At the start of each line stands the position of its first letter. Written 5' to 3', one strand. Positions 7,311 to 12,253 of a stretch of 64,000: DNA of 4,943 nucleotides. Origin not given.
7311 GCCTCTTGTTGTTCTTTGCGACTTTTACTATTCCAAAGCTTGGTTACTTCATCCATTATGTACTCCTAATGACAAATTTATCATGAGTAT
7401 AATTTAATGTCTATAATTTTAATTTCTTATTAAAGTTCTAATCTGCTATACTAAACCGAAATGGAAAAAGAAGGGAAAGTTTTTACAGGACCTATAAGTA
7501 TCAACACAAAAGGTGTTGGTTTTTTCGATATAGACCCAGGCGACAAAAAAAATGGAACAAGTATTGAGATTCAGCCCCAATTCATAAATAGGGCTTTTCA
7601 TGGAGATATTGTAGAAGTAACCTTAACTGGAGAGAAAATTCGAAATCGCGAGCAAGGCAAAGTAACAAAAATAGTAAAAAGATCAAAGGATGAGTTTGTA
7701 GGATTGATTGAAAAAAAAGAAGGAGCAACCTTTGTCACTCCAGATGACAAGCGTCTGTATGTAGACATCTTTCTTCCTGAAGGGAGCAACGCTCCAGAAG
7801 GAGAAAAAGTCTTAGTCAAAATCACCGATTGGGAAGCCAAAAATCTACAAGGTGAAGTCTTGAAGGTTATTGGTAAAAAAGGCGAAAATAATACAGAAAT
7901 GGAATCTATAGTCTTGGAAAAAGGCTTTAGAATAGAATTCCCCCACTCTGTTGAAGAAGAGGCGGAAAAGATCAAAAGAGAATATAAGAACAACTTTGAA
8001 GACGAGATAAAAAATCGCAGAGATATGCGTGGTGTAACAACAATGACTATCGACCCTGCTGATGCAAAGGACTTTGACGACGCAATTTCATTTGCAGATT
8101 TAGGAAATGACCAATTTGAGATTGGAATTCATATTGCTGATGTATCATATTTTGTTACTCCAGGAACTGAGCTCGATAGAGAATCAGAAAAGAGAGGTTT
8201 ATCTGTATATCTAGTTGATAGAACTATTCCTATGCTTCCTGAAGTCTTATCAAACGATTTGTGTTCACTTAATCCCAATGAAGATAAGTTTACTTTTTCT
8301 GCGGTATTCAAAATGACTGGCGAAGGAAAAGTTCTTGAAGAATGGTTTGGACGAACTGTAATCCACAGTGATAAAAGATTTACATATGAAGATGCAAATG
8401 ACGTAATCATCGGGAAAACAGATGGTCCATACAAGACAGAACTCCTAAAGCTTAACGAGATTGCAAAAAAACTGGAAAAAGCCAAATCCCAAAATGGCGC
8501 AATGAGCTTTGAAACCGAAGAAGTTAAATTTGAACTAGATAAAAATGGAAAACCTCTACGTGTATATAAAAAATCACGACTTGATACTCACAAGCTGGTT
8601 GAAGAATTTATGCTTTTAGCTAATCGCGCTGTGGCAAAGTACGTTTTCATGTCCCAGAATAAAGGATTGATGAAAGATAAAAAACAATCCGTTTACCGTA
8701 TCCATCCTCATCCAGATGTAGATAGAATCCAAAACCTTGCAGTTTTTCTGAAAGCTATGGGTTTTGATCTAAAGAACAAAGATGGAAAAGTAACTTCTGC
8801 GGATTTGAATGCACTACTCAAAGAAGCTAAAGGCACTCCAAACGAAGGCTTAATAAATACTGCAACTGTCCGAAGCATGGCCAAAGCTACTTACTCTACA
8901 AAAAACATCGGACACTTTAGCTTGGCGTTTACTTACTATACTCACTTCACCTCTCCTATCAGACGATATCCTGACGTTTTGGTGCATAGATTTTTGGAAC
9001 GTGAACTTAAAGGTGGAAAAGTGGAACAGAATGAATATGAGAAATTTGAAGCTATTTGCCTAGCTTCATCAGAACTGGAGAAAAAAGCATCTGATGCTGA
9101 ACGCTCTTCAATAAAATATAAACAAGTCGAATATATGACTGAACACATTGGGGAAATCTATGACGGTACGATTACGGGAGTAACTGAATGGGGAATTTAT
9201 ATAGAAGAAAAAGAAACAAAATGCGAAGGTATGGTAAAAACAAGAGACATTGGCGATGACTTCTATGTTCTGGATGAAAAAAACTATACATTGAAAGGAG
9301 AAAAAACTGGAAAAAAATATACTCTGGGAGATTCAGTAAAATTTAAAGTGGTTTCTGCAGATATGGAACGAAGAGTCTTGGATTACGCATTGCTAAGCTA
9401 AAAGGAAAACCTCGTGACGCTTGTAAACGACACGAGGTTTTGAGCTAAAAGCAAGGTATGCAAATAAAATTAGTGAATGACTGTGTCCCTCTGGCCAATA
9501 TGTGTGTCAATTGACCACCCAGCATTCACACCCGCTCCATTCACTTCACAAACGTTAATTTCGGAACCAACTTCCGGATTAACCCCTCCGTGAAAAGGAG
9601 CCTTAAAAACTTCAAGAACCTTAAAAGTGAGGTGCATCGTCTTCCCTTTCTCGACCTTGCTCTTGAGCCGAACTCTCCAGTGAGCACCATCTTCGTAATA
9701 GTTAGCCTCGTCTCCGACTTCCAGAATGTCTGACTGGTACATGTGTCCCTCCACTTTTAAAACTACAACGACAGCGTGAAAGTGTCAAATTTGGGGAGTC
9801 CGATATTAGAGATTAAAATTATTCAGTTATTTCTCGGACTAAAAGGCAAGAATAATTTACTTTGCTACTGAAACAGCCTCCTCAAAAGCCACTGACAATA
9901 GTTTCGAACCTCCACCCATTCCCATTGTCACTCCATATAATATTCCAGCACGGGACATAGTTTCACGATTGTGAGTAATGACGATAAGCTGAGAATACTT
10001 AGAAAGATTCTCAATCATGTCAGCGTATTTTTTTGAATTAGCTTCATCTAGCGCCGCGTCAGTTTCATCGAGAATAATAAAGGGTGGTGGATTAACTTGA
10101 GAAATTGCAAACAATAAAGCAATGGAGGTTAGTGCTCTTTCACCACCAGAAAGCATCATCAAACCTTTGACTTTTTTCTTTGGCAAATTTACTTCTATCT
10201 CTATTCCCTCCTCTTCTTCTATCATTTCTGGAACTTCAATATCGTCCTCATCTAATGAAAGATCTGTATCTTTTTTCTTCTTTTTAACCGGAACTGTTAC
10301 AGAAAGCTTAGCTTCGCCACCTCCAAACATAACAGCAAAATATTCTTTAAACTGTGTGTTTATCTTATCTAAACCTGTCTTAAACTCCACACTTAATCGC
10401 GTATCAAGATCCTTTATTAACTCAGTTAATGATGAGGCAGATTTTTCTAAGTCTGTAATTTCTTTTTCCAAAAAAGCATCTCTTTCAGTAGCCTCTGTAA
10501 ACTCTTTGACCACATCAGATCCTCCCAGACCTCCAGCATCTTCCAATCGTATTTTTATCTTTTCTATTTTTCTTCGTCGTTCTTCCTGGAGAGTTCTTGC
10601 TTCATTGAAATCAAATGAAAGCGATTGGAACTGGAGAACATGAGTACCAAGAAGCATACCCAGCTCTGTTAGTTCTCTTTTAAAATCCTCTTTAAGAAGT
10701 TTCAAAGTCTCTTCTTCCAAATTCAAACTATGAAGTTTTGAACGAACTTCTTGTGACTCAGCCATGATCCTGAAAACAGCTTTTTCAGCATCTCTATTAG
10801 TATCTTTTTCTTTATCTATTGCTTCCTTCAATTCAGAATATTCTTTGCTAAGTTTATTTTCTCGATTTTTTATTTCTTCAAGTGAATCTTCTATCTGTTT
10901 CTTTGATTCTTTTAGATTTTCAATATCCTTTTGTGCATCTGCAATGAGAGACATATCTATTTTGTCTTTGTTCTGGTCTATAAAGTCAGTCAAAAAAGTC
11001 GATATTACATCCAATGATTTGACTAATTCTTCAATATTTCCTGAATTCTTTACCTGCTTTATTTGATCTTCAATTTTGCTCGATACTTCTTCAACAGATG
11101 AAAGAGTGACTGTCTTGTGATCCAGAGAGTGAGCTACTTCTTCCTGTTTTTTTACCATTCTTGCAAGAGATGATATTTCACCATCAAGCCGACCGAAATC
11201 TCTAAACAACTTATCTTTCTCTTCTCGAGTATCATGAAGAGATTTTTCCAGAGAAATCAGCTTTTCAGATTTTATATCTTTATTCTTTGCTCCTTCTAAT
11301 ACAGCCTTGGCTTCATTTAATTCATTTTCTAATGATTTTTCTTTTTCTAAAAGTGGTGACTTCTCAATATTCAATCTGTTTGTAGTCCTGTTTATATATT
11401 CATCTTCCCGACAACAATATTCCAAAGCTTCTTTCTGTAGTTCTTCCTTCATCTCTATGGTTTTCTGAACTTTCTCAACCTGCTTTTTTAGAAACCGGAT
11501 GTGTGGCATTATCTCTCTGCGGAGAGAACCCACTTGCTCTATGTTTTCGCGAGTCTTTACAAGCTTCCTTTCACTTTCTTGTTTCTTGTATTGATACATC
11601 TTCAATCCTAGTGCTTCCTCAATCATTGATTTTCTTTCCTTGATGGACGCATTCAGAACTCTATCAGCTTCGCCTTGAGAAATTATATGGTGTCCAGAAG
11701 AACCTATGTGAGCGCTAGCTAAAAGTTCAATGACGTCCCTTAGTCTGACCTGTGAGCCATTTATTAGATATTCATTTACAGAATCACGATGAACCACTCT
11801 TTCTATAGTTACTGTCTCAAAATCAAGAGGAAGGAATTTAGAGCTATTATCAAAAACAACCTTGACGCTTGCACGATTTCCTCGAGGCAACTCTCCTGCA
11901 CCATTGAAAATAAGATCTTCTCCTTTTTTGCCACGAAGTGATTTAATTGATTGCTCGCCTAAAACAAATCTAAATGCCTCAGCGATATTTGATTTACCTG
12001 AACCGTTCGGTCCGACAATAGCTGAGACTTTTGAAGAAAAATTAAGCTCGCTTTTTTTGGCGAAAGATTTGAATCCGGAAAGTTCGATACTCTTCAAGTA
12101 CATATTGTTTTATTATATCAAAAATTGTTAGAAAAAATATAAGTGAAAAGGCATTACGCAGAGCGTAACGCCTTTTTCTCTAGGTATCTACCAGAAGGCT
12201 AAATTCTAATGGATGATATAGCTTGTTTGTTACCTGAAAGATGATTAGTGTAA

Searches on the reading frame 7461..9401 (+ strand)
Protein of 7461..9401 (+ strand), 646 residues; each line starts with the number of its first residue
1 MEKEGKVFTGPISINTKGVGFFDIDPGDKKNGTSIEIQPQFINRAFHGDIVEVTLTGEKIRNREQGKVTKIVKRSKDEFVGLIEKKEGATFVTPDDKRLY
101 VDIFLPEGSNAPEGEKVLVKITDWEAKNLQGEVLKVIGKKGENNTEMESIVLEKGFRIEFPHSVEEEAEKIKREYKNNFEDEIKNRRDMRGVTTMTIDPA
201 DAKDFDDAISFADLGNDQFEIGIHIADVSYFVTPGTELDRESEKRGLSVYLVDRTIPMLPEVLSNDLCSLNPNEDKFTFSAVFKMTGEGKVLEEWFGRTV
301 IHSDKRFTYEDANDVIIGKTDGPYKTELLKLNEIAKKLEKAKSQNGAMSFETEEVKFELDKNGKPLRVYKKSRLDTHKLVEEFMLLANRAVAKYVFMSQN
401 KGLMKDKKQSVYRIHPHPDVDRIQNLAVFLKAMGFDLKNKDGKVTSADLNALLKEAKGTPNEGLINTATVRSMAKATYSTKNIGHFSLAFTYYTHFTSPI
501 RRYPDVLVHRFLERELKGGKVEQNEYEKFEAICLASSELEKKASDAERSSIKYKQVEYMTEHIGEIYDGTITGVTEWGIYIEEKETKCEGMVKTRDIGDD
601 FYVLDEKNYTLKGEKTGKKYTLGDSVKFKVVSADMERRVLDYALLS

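Call 19: search_protein_families(library=pfam, proteins=[window:7461-9401:+], max_evalue=0.001)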
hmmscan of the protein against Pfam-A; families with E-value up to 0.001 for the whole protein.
window:7461-9401:+ (646 aa): 5 families
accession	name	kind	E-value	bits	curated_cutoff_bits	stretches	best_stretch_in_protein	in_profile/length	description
PF00773.25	RNB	-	2.4e-106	356.1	29.3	1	186-516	1-324/326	RNB domain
PF17876.7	CSD2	-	7.6e-25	87.2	26.2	1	91-161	1-74/74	Cold shock domain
PF08206.17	OB_RNB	-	4.1e-11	42.8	24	1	10-71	1-58/58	Ribonuclease B OB domain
PF00575.29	S1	-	9.1e-07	29.6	22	1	563-638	4-67/74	S1 RNA binding domain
PF17849.7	OB_Dis3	-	2e-05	25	22.8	1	111-154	31-76/77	Dis3-like cold-shock domain 2 (CSD2)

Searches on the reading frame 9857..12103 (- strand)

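Call 19: search_protein_families(library=pfam, proteins=[window:9857-12103:-], max_evalue=0.001)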
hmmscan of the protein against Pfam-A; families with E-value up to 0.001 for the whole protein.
window:9857-12103:- (748 aa): 5 families
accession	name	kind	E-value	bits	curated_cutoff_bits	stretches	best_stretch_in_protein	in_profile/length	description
PF02463.25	SMC_N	-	2e-59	201.1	40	1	2-728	1-214/220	RecF/RecN/SMC N terminal domain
PF13476.12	AAA_23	-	5e-14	53.9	27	1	5-269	1-193/201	AAA domain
PF13175.12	AAA_15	-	2.7e-10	40.8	32.1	1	1-335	1-266/374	AAA ATPase domain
PF13304.12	AAA_21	-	1.3e-08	35.7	27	1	27-61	2-26/304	AAA domain, putative AbiEii toxin, Type IV TA system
PF13555.12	AAA_29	-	0.00028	21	27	1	3-48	1-46/61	P-loop containing region of AAA domain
